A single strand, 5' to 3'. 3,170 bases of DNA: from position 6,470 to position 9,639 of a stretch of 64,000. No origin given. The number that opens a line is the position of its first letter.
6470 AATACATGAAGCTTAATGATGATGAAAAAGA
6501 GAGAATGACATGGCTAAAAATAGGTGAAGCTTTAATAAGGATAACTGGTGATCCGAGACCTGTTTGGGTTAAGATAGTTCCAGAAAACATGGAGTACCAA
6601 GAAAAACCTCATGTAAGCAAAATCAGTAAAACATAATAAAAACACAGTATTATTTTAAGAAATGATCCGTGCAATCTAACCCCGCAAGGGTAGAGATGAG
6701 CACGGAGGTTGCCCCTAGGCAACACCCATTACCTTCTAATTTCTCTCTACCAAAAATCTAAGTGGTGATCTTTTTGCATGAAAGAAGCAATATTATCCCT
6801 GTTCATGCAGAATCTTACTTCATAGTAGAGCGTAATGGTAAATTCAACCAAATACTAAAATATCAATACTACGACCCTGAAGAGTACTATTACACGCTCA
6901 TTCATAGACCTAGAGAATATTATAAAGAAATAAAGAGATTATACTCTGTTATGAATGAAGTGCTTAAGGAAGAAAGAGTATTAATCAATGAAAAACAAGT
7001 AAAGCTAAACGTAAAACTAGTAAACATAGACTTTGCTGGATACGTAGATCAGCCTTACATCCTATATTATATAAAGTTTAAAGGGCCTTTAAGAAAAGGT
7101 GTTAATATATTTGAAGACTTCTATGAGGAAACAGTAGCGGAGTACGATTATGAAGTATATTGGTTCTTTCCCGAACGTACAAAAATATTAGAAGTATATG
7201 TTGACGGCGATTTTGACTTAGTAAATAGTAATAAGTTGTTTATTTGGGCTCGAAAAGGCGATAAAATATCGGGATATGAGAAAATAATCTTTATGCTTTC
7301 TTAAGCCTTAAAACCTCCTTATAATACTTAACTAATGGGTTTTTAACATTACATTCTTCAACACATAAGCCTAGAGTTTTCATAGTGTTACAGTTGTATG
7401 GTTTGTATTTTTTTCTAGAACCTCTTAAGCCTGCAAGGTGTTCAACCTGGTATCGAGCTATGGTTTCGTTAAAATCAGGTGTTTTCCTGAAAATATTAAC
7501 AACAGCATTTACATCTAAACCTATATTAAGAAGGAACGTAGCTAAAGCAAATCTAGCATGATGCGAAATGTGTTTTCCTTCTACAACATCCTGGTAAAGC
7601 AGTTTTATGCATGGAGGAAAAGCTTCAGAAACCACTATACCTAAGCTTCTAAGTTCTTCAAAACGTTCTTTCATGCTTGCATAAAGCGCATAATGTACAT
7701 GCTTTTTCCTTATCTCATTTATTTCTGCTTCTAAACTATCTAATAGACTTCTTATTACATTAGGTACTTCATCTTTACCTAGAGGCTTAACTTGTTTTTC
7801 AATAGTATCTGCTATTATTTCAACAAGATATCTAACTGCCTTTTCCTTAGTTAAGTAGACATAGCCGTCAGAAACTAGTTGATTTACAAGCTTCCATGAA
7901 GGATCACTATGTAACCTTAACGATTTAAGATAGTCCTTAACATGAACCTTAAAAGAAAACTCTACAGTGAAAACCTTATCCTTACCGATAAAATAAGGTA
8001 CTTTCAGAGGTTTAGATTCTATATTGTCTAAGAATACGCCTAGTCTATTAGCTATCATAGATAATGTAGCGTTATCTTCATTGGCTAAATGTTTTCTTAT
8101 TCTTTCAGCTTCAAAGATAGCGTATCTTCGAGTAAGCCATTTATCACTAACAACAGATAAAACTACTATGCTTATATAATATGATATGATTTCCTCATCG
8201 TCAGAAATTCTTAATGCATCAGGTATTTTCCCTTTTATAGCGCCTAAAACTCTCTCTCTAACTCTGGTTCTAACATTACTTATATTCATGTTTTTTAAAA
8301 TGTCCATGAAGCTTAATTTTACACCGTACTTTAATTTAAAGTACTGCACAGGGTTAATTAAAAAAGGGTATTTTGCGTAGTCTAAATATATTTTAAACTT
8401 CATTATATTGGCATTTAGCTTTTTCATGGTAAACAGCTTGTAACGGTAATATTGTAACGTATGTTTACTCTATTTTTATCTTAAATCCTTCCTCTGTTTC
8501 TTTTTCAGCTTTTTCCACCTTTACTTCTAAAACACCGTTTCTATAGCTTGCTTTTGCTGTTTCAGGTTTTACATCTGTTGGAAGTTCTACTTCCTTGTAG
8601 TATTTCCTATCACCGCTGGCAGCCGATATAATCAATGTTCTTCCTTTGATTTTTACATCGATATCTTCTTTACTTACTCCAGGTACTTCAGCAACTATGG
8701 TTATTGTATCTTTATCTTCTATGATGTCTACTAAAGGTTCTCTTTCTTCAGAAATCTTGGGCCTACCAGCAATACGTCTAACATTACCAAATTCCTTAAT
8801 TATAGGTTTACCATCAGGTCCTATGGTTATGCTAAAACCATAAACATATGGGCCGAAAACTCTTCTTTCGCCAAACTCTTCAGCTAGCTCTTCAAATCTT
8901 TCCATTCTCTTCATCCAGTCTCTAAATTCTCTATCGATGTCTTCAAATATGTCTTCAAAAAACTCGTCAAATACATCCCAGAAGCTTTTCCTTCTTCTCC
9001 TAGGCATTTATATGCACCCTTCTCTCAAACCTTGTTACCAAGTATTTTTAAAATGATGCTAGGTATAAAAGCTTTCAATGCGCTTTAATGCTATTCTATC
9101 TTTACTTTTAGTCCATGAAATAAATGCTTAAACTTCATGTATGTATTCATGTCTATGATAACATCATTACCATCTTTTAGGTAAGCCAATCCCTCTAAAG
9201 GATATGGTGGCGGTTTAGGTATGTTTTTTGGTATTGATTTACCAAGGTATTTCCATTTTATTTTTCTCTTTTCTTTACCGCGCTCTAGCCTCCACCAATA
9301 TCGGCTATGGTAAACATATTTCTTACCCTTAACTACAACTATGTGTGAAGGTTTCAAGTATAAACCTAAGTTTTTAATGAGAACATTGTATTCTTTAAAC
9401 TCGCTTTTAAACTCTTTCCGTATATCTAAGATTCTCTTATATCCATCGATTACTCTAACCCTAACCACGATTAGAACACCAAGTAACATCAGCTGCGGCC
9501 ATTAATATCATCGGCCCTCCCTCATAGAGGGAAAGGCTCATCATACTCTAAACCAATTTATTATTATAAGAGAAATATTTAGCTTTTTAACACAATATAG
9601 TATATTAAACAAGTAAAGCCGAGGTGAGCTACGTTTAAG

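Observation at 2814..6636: Ced-like DNA import / minimal type-IV-secretion-like cluster (cedA1-cedA-cedA2-cedB architecture)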

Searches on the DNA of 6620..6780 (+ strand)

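Call 62: search_rna_families(source=window, start=6620, end=6780, threshold=evalue, max_evalue=10, show_alignments=2)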
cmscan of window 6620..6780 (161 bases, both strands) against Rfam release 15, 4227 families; matches with E-value up to 10: 2.
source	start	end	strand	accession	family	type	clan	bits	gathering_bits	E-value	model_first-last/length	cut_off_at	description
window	6639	6677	-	RF00706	mir-263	Gene; miRNA;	CL00093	13.5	51.3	0.97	24-62/86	no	mir-263 microRNA precursor family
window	6620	6662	+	RF02350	psRNA6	Gene; sRNA;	-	7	60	6.2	291-333/333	5'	Nitrosomonas sRNA psRNA6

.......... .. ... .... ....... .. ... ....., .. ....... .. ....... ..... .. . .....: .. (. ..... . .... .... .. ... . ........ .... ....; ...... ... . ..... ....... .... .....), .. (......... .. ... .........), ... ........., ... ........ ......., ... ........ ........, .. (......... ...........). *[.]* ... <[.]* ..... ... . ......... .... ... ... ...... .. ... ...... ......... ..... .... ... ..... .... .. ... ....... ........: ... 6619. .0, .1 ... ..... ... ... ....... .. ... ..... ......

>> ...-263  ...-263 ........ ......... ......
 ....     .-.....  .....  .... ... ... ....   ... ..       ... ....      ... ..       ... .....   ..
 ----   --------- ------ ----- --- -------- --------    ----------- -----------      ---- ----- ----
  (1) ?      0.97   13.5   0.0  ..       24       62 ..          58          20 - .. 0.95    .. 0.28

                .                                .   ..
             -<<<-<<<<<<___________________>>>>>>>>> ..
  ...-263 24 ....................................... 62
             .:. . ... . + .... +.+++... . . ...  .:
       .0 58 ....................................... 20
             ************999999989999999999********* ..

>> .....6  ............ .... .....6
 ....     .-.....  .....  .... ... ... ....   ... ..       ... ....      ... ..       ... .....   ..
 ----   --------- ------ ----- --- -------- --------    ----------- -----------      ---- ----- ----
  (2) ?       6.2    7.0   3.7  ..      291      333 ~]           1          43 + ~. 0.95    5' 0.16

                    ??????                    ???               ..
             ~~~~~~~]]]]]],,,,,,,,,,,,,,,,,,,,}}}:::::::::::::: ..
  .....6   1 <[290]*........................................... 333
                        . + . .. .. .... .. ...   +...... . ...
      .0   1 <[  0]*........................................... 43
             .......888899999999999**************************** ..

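Call 68: build_rna_model(alignment_id=A4)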
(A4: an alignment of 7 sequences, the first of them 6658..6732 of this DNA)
Model R1 built from alignment A4 (7 sequences, 88 columns); structure: RNAalifold consensus.
model positions 77; base pairs 14; branch points 0; effective number of sequences 2.17; information 0.734 bits per position. Calibrated on 0.2 Mb of random sequence (short: E-values are rough).
structure used (alignment columns):
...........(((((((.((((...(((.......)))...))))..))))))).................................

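Call 69: search_with_rna_model(model_id=R1, sources=[window, L001, L002, L003, L004, L005, L006, L007, L008, L009, L010, L011, L012, L013, L014, L015, L016, L017, L018, L019, L020, L021, L022, L023, L024, L025, L026, L027, L028, L029, L030, L031, L032, L033, L034, L035, L036, L037, L038, L039], max_evalue=1, make_alignment=true)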
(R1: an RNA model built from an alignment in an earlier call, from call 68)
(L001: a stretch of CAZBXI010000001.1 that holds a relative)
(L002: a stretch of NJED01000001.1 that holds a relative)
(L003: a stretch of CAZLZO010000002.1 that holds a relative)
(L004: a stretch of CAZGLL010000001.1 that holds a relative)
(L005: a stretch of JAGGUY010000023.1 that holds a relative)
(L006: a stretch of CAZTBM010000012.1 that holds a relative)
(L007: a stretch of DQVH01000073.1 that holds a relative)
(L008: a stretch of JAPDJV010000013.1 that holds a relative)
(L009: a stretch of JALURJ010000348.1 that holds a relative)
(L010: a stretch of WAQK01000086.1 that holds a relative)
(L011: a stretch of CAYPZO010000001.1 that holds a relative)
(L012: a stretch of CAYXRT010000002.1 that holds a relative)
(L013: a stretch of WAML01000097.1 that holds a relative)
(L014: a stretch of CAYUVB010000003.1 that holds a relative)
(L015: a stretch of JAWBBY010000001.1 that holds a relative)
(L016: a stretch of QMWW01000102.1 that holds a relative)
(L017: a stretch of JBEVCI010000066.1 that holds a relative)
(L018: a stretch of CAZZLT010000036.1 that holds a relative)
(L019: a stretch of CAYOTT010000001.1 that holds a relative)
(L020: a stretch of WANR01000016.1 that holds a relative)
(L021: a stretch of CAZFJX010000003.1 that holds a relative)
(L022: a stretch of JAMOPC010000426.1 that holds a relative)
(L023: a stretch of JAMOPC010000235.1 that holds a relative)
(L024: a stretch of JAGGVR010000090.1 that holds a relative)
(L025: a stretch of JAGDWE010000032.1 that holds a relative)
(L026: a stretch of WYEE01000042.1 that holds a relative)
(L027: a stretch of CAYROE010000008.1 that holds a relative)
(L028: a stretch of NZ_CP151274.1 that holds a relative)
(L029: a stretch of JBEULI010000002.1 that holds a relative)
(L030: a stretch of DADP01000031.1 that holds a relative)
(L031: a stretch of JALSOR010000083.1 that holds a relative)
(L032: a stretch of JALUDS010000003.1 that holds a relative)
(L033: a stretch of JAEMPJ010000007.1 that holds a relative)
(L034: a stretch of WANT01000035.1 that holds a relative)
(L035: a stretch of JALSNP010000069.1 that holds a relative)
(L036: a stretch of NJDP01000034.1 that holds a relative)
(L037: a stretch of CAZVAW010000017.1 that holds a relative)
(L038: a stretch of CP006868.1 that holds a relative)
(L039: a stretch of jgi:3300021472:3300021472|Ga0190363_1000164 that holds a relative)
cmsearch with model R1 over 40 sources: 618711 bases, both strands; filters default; matches with E-value up to 1: 16.
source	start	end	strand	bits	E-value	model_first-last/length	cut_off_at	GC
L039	13540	13616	+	94.4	2.5e-26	1-77/77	no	0.51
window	6656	6732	+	93.3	5.5e-26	1-77/77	no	0.52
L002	11547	11623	+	86.8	5.8e-24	1-77/77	no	0.49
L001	11546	11622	+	86.4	8.1e-24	1-77/77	no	0.55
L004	11529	11611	+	81.7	2.3e-22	1-77/77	no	0.7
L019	11512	11594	+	80.8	4.5e-22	1-77/77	no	0.66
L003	11512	11594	+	80.5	5.3e-22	1-77/77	no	0.69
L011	11262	11342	+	43.6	1.7e-10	1-77/77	no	0.6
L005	11530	11612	+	43.2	2.2e-10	1-77/77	no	0.59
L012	11465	11545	+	39.3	3.5e-09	1-77/77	no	0.64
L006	11535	11615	+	34.7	1e-07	1-77/77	no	0.58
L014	11367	11446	+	31.8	7.7e-07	1-77/77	no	0.5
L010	7418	7502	+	29.8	3.3e-06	1-77/77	no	0.66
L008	11458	11541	+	21.5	0.0012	1-77/77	no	0.62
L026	1619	1683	+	13.2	0.48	1-77/77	no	0.48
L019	11522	11565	-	12.7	0.68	11-51/77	no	0.66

Alignment A5: 16 matches aligned to the model, 94 columns, each read 5' to 3' on its own strand. Consensus structure (alignment columns), stored with it:
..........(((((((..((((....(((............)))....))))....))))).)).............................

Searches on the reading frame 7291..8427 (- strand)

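Call 3: search_protein_families(library=pfam, proteins=[window:7291-8427:-], max_evalue=0.1)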
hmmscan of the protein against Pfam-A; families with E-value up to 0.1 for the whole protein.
window:7291-8427:- (378 aa): 1 family
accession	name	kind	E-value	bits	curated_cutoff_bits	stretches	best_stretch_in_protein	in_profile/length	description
PF04104.19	DNA_primase_lrg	-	4.3e-38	131.6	22.4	1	159-357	3-209/266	Eukaryotic and archaeal DNA primase, large subunit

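Call 4: search_protein_families(library=ncbifam, proteins=[window:7291-8427:-], max_evalue=0.1)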
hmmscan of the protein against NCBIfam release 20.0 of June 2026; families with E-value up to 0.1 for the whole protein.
window:7291-8427:- (378 aa): 6 families
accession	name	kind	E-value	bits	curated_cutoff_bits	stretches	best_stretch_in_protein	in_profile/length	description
NF002588.0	PRK02249.1-2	equivalog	5.8e-69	233.1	439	1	17-374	6-334/360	DNA primase regulatory subunit PriL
NF002589.0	PRK02249.1-3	equivalog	4.8e-64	217.1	339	1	75-372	76-341/348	DNA primase regulatory subunit PriL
NF002590.0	PRK02249.1-4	equivalog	6.1e-49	167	459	1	18-371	6-334/358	DNA primase regulatory subunit PriL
NF002591.0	PRK02249.1-5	equivalog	6.5e-47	160.4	479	1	16-371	9-327/351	DNA primase regulatory subunit PriL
NF007127.0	PRK09568.1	equivalog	9.8e-46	156.5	378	2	14-232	2-210/306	DNA primase regulatory subunit PriL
NF003051.0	PRK03968.1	equivalog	2.6e-09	36.7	431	1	79-284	66-262/406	DNA primase large subunit PriL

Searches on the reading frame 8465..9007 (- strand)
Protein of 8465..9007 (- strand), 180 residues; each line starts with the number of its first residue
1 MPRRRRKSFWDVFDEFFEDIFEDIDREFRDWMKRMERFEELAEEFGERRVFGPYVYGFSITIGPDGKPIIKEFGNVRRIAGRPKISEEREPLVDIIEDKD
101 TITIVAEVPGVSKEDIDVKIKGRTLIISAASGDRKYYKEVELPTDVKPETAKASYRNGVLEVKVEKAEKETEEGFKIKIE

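Call 24: search_protein_families(library=ncbifam, proteins=[window:8465-9007:-], max_evalue=0.00001)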
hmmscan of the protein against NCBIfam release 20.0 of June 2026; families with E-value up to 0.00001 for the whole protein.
window:8465-9007:- (180 aa): 3 families
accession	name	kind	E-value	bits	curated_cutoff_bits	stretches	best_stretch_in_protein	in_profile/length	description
NF041800.1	Hsp20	equivalog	3.5e-61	205.5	140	1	16-180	3-162/162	archaeal heat shock protein Hsp20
NF041799.1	Hsp14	equivalog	3.9e-15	55.9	100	1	85-179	13-117/118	archaeal heat shock protein Hsp14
NF042420.1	Hsp18_Clos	equivalog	7.8e-10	39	195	0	92-134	44-86/147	heat shock protein Hsp18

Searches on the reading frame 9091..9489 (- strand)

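Call 24: search_protein_families(library=ncbifam, proteins=[window:9091-9489:-], max_evalue=0.00001)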
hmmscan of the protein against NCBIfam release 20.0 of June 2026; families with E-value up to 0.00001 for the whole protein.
window:9091-9489:- (132 aa): 1 family
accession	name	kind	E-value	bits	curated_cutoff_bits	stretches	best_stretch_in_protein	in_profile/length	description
NF052683.1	UBP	equivalog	1.7e-23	82.9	90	1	16-117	4-102/102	UBP family nucleoid-associated protein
